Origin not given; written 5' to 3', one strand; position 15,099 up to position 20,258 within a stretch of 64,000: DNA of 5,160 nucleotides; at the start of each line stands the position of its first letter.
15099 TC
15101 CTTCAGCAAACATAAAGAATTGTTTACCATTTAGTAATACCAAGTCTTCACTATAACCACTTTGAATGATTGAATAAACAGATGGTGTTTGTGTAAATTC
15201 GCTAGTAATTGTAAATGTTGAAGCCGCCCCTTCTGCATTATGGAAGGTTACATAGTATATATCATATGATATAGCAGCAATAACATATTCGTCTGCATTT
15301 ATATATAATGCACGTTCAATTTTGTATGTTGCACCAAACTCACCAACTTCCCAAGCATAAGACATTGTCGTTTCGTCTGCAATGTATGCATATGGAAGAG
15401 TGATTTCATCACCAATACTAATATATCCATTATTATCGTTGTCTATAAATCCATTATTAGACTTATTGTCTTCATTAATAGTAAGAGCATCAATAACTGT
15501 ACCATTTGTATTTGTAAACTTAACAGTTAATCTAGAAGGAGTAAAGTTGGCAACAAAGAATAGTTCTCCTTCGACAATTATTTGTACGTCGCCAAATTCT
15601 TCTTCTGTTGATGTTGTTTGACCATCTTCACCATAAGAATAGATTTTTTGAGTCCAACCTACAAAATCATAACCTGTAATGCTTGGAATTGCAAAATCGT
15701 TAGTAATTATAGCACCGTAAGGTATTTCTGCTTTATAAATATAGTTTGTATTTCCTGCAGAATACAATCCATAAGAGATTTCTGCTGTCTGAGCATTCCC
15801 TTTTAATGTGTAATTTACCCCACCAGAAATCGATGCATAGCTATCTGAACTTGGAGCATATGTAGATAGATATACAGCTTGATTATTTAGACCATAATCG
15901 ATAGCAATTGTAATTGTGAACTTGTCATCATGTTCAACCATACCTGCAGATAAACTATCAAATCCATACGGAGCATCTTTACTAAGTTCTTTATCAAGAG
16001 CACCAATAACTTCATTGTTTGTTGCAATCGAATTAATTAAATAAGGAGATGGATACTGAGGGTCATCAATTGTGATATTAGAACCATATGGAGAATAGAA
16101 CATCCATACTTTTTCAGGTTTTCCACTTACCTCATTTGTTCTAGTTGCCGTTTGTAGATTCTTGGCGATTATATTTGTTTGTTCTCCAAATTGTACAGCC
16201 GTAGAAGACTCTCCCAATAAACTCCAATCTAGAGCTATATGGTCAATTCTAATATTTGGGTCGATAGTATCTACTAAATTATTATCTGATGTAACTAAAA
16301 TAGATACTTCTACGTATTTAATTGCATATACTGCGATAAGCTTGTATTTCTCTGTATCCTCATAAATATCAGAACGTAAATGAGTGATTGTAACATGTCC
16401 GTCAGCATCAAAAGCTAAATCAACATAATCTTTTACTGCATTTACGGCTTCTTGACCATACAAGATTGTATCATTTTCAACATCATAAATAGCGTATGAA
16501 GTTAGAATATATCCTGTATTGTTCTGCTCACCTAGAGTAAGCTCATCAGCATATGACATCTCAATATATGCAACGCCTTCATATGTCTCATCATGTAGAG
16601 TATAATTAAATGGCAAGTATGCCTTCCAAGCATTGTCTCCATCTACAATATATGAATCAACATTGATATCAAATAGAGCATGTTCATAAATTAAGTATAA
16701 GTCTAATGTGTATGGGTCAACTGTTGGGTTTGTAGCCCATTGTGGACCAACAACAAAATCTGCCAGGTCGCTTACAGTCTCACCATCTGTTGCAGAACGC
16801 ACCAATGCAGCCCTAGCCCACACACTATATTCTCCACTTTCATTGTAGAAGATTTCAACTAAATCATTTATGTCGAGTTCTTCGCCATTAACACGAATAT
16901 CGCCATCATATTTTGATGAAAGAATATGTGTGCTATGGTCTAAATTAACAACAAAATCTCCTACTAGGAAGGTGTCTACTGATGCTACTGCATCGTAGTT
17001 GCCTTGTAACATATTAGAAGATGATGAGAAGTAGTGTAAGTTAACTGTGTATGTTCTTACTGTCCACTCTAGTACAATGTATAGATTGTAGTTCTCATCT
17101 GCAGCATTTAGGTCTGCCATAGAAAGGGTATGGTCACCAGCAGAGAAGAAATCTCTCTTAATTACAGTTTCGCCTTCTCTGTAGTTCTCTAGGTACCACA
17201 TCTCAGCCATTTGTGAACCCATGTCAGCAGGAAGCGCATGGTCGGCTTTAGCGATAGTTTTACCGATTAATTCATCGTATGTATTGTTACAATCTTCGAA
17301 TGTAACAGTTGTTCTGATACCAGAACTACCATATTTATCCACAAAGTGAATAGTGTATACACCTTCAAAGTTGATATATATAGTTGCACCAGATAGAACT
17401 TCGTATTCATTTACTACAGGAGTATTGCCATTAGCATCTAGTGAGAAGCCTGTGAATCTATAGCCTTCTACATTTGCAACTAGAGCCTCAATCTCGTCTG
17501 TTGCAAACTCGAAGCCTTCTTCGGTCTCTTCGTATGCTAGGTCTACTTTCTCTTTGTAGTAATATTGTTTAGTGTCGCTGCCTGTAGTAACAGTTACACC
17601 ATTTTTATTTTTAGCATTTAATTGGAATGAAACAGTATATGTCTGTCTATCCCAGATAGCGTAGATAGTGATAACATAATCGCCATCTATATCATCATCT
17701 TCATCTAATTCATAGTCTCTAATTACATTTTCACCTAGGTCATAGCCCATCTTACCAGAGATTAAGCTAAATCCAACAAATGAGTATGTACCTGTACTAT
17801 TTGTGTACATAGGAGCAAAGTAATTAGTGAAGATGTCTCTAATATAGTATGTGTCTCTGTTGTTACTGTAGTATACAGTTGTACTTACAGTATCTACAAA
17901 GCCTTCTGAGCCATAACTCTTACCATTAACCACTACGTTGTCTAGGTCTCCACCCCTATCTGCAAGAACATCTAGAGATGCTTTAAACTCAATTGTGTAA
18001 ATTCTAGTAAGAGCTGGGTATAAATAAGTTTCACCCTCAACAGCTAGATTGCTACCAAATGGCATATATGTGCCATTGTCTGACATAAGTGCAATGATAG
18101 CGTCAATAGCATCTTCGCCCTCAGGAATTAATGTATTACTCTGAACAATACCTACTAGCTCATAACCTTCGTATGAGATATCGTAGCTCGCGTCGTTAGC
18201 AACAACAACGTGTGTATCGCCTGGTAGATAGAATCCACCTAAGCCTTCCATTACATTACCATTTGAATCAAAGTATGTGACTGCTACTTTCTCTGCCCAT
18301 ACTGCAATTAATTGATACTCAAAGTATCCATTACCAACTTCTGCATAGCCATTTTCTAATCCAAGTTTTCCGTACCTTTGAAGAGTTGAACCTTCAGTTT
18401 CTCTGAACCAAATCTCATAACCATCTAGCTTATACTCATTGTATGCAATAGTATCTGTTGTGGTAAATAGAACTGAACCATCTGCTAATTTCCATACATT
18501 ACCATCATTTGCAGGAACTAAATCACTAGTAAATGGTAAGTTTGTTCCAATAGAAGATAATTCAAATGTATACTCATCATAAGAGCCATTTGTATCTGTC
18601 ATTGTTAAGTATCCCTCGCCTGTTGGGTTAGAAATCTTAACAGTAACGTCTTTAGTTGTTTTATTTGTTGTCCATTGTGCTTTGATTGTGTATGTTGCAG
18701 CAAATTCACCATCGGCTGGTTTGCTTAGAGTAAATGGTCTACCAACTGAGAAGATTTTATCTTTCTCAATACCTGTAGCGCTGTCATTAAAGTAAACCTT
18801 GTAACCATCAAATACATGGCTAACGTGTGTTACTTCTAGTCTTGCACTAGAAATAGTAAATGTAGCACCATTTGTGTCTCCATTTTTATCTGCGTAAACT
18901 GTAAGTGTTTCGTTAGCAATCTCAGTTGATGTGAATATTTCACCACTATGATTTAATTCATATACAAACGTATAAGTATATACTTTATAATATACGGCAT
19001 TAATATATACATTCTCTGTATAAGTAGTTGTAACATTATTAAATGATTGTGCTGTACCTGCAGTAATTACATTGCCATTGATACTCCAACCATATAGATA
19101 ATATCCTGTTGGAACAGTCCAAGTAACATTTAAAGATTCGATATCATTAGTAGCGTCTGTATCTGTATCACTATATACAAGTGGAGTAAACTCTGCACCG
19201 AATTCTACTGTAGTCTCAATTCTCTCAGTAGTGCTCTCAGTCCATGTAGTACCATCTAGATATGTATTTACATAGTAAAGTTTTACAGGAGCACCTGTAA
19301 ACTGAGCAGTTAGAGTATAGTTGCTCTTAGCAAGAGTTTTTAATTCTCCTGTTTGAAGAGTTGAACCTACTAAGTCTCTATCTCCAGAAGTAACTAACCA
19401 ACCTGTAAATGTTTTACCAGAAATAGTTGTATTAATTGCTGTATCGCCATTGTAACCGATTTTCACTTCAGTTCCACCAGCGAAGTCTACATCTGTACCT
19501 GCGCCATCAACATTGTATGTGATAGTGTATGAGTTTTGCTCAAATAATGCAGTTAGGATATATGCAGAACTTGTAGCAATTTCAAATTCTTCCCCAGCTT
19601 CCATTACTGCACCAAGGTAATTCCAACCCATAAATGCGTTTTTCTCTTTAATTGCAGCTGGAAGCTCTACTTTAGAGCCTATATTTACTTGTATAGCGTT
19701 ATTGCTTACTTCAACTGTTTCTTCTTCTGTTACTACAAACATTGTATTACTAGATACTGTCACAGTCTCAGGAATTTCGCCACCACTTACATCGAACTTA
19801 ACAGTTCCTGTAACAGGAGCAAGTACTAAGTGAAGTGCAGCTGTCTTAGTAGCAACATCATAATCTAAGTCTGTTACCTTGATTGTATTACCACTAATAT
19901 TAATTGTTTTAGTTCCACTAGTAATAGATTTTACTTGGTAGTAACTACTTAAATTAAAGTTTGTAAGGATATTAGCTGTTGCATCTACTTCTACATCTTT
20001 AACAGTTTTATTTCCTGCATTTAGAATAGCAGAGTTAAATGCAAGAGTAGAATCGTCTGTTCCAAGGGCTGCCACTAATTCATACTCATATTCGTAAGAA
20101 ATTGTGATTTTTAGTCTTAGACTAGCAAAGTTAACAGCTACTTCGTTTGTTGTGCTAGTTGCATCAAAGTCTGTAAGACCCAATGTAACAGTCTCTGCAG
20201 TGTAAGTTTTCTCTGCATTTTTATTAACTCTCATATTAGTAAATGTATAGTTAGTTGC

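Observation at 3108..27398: An 8,096-aa single-ORF surface filament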

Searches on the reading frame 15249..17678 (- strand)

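Call 20: search_protein_families(library=pfam, proteins=[window:15249-17678:-], max_evalue=10)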
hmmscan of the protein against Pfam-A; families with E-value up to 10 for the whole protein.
window:15249-17678:- (810 aa): 3 families
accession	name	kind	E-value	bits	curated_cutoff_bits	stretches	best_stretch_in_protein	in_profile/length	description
PF20360.3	DUF6655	-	0.043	13.5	27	1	487-637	4-152/259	Family of unknown function (DUF6655)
PF18998.6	Flg_new_2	-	0.13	12.7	23.6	0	71-85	33-47/73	Divergent InlB B-repeat domain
PF09479.16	Flg_new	-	1.5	9.4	27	1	648-678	12-41/65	Listeria-Bacteroides repeat domain (List_Bact_rpt)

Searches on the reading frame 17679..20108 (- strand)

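Call 20: search_protein_families(library=pfam, proteins=[window:17679-20108:-], max_evalue=10)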
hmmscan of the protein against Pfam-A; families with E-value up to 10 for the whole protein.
window:17679-20108:- (810 aa): 5 families
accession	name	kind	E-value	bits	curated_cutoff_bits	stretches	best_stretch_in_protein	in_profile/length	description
PF08977.15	BOFC_N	-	0.038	14.4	25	1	282-306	8-32/51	Bypass of Forespore C, N terminal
PF11412.14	DsbD_N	-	0.2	12.1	25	1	318-359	14-54/119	Thiol:disulfide interchange protein DsbD, N-terminal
PF25301.1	CUT_C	-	0.2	11.9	30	0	520-549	73-102/125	Cuticlin C-terminal domain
PF12970.12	DUF3858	-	0.25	11.9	27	1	446-509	12-77/116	Domain of Unknown Function with PDB structure (DUF3858)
PF07353.17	Uroplakin_II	-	1.6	8.6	20.4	1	165-209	81-124/179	Uroplakin II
